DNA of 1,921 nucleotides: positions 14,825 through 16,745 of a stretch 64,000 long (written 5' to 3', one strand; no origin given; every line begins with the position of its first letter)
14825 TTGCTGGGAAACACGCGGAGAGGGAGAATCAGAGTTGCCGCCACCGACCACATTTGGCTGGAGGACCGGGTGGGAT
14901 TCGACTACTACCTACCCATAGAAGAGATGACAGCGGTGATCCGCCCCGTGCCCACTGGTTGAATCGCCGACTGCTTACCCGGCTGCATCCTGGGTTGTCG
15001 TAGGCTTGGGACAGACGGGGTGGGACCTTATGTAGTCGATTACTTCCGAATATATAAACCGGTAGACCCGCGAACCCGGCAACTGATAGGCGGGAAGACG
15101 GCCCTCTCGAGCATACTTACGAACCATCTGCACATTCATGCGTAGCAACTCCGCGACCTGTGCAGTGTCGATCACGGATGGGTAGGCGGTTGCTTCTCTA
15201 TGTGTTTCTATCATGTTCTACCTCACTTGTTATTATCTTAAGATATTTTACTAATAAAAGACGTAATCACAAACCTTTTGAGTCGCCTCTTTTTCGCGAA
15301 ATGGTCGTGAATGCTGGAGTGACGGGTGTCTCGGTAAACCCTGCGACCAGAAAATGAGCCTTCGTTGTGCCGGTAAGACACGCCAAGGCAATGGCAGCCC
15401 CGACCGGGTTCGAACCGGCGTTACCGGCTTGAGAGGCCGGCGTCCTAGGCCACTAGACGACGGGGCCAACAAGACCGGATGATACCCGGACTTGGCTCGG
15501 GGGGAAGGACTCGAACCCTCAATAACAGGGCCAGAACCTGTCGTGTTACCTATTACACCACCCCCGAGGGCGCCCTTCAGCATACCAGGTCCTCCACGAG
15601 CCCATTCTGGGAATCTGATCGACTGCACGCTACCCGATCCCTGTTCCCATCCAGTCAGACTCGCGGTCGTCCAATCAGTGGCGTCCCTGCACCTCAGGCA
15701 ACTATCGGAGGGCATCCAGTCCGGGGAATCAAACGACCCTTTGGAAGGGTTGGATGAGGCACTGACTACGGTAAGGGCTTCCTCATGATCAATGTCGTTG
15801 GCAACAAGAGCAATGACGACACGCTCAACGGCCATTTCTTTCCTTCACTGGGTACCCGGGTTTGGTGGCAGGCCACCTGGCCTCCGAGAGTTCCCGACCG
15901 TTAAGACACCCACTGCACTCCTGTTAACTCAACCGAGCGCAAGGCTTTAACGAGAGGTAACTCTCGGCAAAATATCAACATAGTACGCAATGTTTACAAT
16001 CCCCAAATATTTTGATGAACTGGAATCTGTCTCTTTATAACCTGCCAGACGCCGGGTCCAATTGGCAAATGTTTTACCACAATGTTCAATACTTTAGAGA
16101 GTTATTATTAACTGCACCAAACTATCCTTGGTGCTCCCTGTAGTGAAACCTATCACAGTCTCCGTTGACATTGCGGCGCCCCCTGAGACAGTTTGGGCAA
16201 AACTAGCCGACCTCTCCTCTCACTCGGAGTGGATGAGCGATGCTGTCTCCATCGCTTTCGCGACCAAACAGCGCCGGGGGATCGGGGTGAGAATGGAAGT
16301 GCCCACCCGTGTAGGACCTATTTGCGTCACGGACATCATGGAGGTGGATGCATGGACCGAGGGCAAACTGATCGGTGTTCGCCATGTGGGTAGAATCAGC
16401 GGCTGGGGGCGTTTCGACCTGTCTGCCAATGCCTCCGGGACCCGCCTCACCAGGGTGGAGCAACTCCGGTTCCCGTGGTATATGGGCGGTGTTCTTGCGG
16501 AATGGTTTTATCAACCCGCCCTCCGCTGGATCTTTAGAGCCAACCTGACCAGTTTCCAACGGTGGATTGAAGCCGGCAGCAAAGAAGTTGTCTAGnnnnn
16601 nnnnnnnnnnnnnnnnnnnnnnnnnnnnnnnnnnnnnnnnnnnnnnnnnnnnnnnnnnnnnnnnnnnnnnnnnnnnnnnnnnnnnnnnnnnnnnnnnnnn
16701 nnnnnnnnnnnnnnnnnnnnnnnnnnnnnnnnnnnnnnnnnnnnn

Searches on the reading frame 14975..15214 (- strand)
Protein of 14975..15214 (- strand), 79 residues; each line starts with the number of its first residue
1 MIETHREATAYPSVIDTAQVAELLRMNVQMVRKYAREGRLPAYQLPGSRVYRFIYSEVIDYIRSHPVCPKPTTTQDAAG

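Call 7: search_protein_families(library=pfam, max_evalue=0.01, proteins=[window:14975-15214:-])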
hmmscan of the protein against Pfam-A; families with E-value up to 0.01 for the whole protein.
window:14975-15214:- (79 aa): 2 families
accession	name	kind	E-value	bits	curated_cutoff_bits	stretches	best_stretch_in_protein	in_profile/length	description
PF12728.13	HTH_17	-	7.3e-11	42.6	27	1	15-65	2-50/51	Helix-turn-helix domain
PF00376.29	MerR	-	1.2e-05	25.5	28.2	1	17-48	2-33/38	MerR family regulatory protein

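Call 15: search_protein_families(library=padloc, max_evalue=0.01, proteins=[window:14975-15214:-])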
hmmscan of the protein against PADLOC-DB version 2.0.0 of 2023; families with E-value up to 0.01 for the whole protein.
window:14975-15214:- (79 aa): 1 family
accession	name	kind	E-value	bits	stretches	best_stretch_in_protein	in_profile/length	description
PDLC04133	mad1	-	3.7e-05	21.9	1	15-59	6-47/60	mads_1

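Call 16: search_protein_families(library=ncbifam, max_evalue=0.01, proteins=[window:14975-15214:-])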
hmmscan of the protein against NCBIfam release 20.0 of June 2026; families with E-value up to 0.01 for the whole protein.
window:14975-15214:- (79 aa): 2 families
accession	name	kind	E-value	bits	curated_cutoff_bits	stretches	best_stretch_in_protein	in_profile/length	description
TIGR01764.1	excise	domain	1.3e-06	28.6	28.8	1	17-63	4-48/49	excisionase family DNA-binding protein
NF033787.1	HTH_BldC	subfamily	3.5e-05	23.5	77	1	15-59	3-46/49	BldC family transcriptional regulator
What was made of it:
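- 14975..15214 (-): HTH_17 (excisionase-fold) DNA-binding gene, 79 aa. It is a conserved resident neighbour of tRNA-Glu. Pfam HTH_17 7e-11 and TIGR01764 1e-6 (calls 7, 16).
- Checked: The HTH_17/excisionase-type ORF is at 14975-15214 (-), 177 nt from the tRNA-Glu 3' end (Pfam 7e-11, TIGR01764 1e-6; calls 7, 16).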

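Call 37: find_encoding_contigs(protein=window:14975-15214:-, flank=10000, max_places=10)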
Protein window:14975-15214:- (79 aa): 4 contigs read that carry it; 4 places shown.
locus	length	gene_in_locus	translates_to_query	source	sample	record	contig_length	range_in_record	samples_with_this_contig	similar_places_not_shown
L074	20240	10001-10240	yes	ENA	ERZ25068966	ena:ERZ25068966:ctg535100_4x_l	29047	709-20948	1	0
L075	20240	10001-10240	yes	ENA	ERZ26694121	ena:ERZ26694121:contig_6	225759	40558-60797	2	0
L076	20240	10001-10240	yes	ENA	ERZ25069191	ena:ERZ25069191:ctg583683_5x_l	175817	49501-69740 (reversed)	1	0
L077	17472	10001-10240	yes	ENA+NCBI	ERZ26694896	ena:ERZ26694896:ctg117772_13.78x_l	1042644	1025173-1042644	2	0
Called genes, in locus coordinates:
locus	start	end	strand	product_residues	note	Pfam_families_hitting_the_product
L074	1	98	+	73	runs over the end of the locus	PF00106:adh_short (weak)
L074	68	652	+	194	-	PF00106:adh_short, PF13561:adh_short_C2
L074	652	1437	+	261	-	PF01261:AP_endonuc_2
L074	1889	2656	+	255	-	PF00218:IGPS, PF04131:NanE (weak)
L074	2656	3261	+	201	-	PF00697:PRAI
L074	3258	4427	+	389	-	PF00291:PALP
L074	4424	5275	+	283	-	PF00290:Trp_syntA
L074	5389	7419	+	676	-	PF09826:Beta_propel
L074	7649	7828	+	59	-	-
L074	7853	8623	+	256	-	PF00378:ECH_1, PF16113:ECH_2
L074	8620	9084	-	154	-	PF10604:Polyketide_cyc2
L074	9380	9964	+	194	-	-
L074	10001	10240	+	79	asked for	PF12728:HTH_17, PF00376:MerR (weak)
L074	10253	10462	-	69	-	-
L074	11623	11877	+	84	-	PF04255:DUF433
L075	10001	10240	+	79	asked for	PF12728:HTH_17, PF00376:MerR (weak)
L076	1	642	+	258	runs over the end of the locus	PF00106:adh_short, PF01370:Epimerase (faint), PF08659:KR, PF13561:adh_short_C2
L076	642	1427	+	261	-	PF01261:AP_endonuc_2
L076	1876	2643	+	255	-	PF00218:IGPS, PF04131:NanE (weak)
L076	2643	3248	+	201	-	PF00697:PRAI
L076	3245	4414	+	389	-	PF00291:PALP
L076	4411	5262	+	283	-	PF00290:Trp_syntA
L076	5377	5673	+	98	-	-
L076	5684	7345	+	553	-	PF09826:Beta_propel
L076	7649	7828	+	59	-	-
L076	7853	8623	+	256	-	PF00378:ECH_1, PF16113:ECH_2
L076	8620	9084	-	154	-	PF10604:Polyketide_cyc2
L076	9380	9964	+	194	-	-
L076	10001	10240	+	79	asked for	PF12728:HTH_17, PF00376:MerR (weak)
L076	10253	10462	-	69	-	-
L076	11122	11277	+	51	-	-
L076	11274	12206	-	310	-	PF08843:AbiEii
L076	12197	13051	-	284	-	-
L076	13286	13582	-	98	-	-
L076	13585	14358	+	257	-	PF00149:Metallophos, PF14582:Metallophos_3 (faint)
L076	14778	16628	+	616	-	-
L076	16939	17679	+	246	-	-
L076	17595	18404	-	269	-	-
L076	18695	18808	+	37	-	-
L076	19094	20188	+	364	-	PF01663:Phosphodiest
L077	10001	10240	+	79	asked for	PF12728:HTH_17, PF00376:MerR (weak)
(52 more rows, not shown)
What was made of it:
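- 14975..15214 (-): The protein is identical in four conspecific contigs (call 37).
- On IS110 family: Sister strains have complete genes (call 37).
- Repeated IS110 copies could cause misjoins (call 37).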

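Call 57: search_protein_families(library=pfam, max_evalue=1, proteins=[L076:16939-17679:+])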
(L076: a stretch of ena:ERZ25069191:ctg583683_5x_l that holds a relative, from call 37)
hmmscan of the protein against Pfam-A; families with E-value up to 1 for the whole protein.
L076:16939-17679:+ (246 aa): 0 families

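Call 77: search_protein_families(library=phrogs, max_evalue=0.001, proteins=[window:14975-15214:-])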
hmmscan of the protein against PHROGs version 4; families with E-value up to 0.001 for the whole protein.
window:14975-15214:- (79 aa): 5 families
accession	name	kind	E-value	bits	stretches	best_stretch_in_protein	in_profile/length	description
phrog_6401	-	DNA, RNA and nucleotide metabolism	5.3e-09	36.8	1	10-62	5-56/64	DNA binding protein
phrog_66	-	integration and excision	3.7e-08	34.4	1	7-75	86-153/412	excisionase and transcriptional regulator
phrog_7735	-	integration and excision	7.1e-06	27.3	1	13-52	4-42/99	excisionase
phrog_15534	-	DNA, RNA and nucleotide metabolism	0.00021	22.8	1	6-65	35-91/93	HTH DNA binding protein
phrog_1840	-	integration and excision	0.00078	20.9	1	14-75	6-66/90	excisionase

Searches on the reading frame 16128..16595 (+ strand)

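Call 7: search_protein_families(library=pfam, max_evalue=0.01, proteins=[window:16128-16595:+])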
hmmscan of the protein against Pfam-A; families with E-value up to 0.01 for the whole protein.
window:16128-16595:+ (155 aa): 2 families
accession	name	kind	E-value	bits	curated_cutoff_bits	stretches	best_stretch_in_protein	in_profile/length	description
PF10604.15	Polyketide_cyc2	-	6e-12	46.5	27.4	1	9-144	4-138/142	Polyketide cyclase / dehydrase and lipid transport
PF03364.25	Polyketide_cyc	-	0.0074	17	23.4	0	15-41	1-27/126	Polyketide cyclase / dehydrase and lipid transport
